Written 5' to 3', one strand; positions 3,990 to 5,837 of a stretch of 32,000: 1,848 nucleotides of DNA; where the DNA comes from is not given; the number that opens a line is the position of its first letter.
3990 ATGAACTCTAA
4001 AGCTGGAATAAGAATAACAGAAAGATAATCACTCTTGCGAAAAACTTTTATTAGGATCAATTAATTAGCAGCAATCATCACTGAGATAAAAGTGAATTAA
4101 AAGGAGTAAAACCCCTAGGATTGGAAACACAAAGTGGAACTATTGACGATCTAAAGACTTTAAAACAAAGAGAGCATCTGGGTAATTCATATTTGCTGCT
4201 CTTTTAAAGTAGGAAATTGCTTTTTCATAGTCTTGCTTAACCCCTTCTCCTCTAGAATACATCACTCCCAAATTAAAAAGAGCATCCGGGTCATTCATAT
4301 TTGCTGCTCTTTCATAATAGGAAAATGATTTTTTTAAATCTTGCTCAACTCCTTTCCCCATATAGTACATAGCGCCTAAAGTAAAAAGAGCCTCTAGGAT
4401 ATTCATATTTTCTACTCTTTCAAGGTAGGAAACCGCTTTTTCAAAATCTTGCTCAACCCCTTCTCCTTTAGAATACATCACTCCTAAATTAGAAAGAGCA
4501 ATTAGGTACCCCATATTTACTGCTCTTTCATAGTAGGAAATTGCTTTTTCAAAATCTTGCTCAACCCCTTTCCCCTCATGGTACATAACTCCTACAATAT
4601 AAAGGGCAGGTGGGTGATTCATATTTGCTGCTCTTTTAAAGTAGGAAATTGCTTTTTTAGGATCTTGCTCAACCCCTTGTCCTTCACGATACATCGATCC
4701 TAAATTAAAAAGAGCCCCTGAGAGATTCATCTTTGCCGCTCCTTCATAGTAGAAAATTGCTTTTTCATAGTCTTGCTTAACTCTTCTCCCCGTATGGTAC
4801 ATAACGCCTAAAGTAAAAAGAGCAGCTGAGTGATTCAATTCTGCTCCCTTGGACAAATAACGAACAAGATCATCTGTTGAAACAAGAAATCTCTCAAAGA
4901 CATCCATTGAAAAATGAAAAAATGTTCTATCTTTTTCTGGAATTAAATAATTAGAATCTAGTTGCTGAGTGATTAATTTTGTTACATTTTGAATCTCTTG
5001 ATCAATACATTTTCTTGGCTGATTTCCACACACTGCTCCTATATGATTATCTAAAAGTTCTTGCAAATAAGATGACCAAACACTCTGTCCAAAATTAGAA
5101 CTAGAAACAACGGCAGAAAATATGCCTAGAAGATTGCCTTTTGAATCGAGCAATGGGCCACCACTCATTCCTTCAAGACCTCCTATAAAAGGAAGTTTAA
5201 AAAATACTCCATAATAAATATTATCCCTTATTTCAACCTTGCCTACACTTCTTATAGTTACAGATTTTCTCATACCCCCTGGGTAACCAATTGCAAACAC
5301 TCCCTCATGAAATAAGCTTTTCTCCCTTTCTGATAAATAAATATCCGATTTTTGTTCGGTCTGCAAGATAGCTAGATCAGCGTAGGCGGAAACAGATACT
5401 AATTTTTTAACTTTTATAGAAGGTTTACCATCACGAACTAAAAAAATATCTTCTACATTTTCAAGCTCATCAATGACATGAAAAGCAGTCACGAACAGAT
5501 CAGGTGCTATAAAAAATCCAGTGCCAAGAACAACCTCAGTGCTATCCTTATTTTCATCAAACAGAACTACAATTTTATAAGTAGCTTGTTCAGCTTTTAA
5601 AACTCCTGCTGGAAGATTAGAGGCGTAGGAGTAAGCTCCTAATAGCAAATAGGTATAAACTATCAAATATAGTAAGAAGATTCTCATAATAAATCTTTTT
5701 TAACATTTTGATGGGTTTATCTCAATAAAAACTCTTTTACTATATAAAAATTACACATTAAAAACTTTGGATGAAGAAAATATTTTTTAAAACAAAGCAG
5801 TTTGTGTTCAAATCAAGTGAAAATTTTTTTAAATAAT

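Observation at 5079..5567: Hypervariable loops around an invariant catalytic triad, shared between paralogs in a mosaic pattern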

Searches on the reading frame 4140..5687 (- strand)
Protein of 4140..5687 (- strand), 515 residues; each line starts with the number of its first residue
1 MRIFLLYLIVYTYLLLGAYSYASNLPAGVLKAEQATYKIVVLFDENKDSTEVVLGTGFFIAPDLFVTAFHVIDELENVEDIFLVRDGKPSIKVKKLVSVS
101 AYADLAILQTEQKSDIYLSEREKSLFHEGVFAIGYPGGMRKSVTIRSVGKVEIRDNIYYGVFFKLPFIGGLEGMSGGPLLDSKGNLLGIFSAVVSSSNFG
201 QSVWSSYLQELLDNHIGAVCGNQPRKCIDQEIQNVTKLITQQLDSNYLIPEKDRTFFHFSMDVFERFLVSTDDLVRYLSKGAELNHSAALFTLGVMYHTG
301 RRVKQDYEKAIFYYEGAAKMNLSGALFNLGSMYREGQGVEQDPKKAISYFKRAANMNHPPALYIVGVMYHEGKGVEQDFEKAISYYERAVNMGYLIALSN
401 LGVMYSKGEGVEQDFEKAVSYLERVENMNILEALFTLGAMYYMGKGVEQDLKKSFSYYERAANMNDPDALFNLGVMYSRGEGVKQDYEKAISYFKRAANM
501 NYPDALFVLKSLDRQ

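Call 7: search_protein_families(library=pfam, proteins=[window:4140-5687:-], max_evalue=0.01)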
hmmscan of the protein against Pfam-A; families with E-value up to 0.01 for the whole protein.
window:4140-5687:- (515 aa): 16 families
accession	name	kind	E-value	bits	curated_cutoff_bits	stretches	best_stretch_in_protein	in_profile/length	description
PF08238.18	Sel1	-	5e-59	195.1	30.7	6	467-502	1-36/36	Sel1 repeat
PF13176.12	TPR_7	-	4.6e-17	61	27.9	1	469-502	1-32/36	Tetratricopeptide repeat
PF13365.12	Trypsin_2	-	2.1e-15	58.2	27.6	1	55-189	1-144/144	Trypsin-like peptidase domain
PF13174.12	TPR_6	-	1.8e-09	38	26.3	0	468-503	1-31/33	Tetratricopeptide repeat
PF13432.12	TPR_16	-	3.3e-08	34.2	32.7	0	457-498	19-58/65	Tetratricopeptide repeat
PF00515.34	TPR_1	-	1.2e-06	28.5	27.8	0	377-390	15-28/34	Tetratricopeptide repeat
PF25062.1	ARM_TT21_N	-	2.5e-06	27.8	40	1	413-504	114-200/222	Tetratricopeptide repeat protein 21 N-terminal ARM repeat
PF07719.23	TPR_2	-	5.9e-06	26.5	27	0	484-500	14-30/34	Tetratricopeptide repeat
PF13431.12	TPR_17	-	1.1e-05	25.8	24.4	0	462-490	8-32/34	Tetratricopeptide repeat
PF00089.32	Trypsin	-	1.4e-05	25.5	20.6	1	52-193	24-198/220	Trypsin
PF13428.12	TPR_14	-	3.4e-05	24.5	23.5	0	485-507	15-39/44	Tetratricopeptide repeat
PF23310.1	TPR_27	-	0.00014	22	27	0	342-385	44-87/110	Plant tetratrico peptide repeats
PF13424.12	TPR_12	-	0.00017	22.1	30.1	0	378-392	18-32/77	Tetratricopeptide repeat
PF13181.12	TPR_8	-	0.00073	19.9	25.7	0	484-501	14-31/34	Tetratricopeptide repeat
PF25068.1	ARM_TT21_4th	-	0.00082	20.1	30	0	378-393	14-29/153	Tetratricopeptide repeat protein 21 forth ARM domain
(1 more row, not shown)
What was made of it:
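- On HtrA/DegP (Do) family: The C-terminus is Sel1 repeats (call 7).
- Pfam Trypsin_2 and Sel1 are both above their curated cut-offs (call 7).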

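Call 14: list_cluster_members(proteins=[P0001, P0002, window:4140-5687:-, window:5897-7924:-, window:29548-31950:-, window:27013-28596:+])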
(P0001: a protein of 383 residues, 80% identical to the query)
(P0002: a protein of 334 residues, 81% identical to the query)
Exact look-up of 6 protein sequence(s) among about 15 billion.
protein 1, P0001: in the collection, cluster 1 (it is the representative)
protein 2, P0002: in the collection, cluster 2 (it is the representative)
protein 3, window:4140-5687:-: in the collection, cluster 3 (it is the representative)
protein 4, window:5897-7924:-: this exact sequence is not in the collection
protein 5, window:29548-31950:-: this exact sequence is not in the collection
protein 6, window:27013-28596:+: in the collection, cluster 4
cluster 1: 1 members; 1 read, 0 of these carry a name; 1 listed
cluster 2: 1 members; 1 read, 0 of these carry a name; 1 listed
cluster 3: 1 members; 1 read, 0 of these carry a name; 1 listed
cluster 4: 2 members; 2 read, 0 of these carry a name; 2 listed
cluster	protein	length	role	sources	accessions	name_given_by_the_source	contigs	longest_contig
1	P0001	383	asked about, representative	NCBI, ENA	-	-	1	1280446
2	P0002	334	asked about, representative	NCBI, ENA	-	-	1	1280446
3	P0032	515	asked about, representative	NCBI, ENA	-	-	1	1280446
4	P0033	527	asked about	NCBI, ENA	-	-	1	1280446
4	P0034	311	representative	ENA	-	-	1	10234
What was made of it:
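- Tried and rejected: Cluster look-ups gave no names (call 14).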

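Call 16: search_protein_families(library=ncbifam, proteins=[window:4140-5687:-], max_evalue=0.00001)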
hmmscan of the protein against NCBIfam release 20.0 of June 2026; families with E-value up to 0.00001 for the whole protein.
window:4140-5687:- (515 aa): 7 families
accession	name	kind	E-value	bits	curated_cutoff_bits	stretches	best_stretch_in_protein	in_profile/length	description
NF047621.1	FlgprotMotXVib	equivalog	1.4e-32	112.9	330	3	434-506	75-147/211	flagellar protein MotX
NF038194.1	AlgK_TPR_lipo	equivalog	2e-24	86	700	3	271-385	282-395/448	alginate biosynthesis TPR repeat lipoprotein AlgK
NF033786.1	phenyl_MerG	equivalog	9.6e-20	71.5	350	0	436-478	70-112/217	phenylmercury resistance protein MerG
TIGR02037.1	degP_htrA_DO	subfamily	4.1e-12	45.8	416.2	1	45-197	52-205/434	Do family serine endopeptidase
NF033740.0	MarP_fam_protase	equivalog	6.6e-10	38.6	250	1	34-200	192-362/390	MarP family serine protease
NF045484.1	TransRegExoR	equivalog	7.2e-09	35.3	450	0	289-375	123-214/267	exopolysaccharide production regulator ExoR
NF041521.1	HhoA_HhoB_HtrA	equivalog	3.3e-07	29.9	450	1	47-196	51-203/335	HhoA/HhoB/HtrA family serine endopeptidase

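Call 37: find_related_loci(query=A1, collection=genome_contigs, flank=10000)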
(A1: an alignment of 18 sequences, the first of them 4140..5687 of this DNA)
Query A1 (515 aa) in genome_contigs; peptide patterns used: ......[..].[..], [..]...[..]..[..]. (x = any residue, [..] = any of these).
120 stretches matched a pattern; 73 encode a relative of the query (tblastn E <= 1e-3); 68 distinct loci.
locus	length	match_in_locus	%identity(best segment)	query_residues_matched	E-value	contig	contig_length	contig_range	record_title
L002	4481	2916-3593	28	33-232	3e-15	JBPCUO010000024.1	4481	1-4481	MAG: Bdellovibrionales bacterium isolate MAG_seacave_16 S1Ck127_10915103, whole genome shotgun sequence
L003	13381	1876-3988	22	29-353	2e-11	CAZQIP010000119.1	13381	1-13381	MAG TPA_asm: uncultured bacterium isolate SRP338948_co1_32 genome assembly, contig: k141_27290, whole genome shotgun seq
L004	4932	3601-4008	36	55-189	2e-11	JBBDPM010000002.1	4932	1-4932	MAG: Candidatus Woykebacteria bacterium isolate LejiaB_42_22 Lejia_B_21941_length_4932_cov_7, whole genome shotgun seque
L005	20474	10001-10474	29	39-195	4e-11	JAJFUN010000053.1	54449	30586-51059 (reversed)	MAG: Pelosinus sp. isolate bin.460 k141_3624191, whole genome shotgun sequence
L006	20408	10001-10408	36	55-189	4e-11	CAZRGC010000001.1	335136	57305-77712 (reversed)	MAG TPA_asm: uncultured Gammaproteobacteria bacterium isolate SRP173033_co1_108 genome assembly, contig: NODE_18_length_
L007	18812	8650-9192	31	55-229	4e-11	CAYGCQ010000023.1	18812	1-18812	MAG TPA_asm: uncultured Pseudomonadales bacterium isolate ERP113451_co1_16 genome assembly, contig: NODE_3404_length_188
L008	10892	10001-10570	29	49-224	7e-11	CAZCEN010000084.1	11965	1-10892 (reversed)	MAG TPA_asm: uncultured Sporomusaceae bacterium isolate binchicken_co158_163 genome assembly, contig: NODE_4603_length_1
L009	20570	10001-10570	28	49-224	1e-10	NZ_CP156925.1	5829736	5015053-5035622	Sporomusa rhizae strain DSM 16652 chromosome, complete genome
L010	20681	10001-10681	27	1-226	1e-10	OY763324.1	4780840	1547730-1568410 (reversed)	MAG: Candidatus Poribacteria bacterium isolate 3d2a48e4-3859-4b6e-83ef-b4ffa18775ef genome assembly, chromosome: 1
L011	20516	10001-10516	30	38-189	1e-10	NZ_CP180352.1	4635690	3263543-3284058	MAG: Minwuia sp. isolate contig_746 chromosome, complete genome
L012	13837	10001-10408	36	55-189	1e-10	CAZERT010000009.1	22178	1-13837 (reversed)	MAG TPA_asm: uncultured Gammaproteobacteria bacterium isolate binchicken_co22_129 genome assembly, contig: NODE_2501_len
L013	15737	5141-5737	28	11-194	1e-10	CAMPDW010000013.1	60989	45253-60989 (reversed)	MAG TPA_asm: uncultured Commensalibacter sp. isolate SRR7986793_bin.7_metawrap_v1.3.0_MAG genome assembly, contig: ERZ12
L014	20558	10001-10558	31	4-189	4e-10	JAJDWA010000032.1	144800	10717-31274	MAG: Candidatus Poribacteria bacterium isolate jk18x22bins.76 k141_68443, whole genome shotgun sequence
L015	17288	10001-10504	31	55-219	3e-10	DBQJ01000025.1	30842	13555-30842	MAG TPA_asm: candidate division WWE3 bacterium UBA1397 UBA1397_contig_7442, whole genome shotgun sequence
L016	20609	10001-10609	28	25-228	1e-9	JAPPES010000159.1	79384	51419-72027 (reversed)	MAG: Candidatus Poribacteria bacterium isolate RHO1_bin_11 NODE_733_length_79384_cov_19.674583, whole genome shotgun seq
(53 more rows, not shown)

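Call 61: find_related_loci(query=A1, collection=metagenome_contigs, flank=10000)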
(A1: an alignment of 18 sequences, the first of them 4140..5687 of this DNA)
Query A1 (515 aa) in metagenome_contigs; peptide patterns used: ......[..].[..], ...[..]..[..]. (x = any residue, [..] = any of these).
271 stretches matched a pattern; 83 encode a relative of the query (tblastn E <= 1e-3); the best 80 are kept; 80 distinct loci.
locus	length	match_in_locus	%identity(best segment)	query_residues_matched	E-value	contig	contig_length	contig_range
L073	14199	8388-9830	27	40-502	8e-37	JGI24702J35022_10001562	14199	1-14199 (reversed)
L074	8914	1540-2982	27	40-502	8e-37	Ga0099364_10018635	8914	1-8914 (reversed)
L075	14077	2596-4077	32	48-512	8e-35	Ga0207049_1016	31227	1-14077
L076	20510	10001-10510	33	54-215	2e-13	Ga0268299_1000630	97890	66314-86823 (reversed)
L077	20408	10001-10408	36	55-189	3e-12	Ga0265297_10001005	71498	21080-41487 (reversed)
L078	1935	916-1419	33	55-219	3e-12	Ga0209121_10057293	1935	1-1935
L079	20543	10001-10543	31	55-229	2e-11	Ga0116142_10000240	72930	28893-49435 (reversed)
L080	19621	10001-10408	35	55-189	3e-11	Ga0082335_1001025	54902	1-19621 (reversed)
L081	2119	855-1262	34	55-189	8e-11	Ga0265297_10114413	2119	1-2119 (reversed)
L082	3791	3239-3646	36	55-189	3e-10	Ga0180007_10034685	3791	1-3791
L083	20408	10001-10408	36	55-189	4e-10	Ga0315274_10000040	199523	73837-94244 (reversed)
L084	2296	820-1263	31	55-193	3e-10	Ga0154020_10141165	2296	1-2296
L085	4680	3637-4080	31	55-193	4e-10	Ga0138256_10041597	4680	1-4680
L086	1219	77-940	31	55-514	2e-10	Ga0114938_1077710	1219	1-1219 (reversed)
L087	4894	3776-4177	29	54-191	5e-10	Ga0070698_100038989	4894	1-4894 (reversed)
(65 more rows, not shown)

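Call 70: search_protein_families(library=padloc, proteins=[window:4140-5687:-], max_evalue=0.001)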
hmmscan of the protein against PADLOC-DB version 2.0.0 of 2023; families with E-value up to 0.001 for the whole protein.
window:4140-5687:- (515 aa): 6 families
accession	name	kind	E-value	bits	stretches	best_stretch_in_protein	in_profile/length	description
PDLC02959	RT-Protease_XI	-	3.3e-14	50.7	1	39-198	340-494/510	single gene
PDLC02960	RT-Protease_XI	-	3.9e-14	50.5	1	33-193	332-486/506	single gene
PDLC03855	LmuA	-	4e-12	44.1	1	53-195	15-175/425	-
PDLC00169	HamA1|HamA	-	5.1e-07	26.5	1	39-190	13-170/483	DUF1837 domain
PDLC04593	PDC-M35A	-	1.6e-05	22.8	1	38-136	6-119/216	-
PDLC00284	PtuA1|PtuA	-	0.00039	17.4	0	449-499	3-53/545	AAA ATPase domain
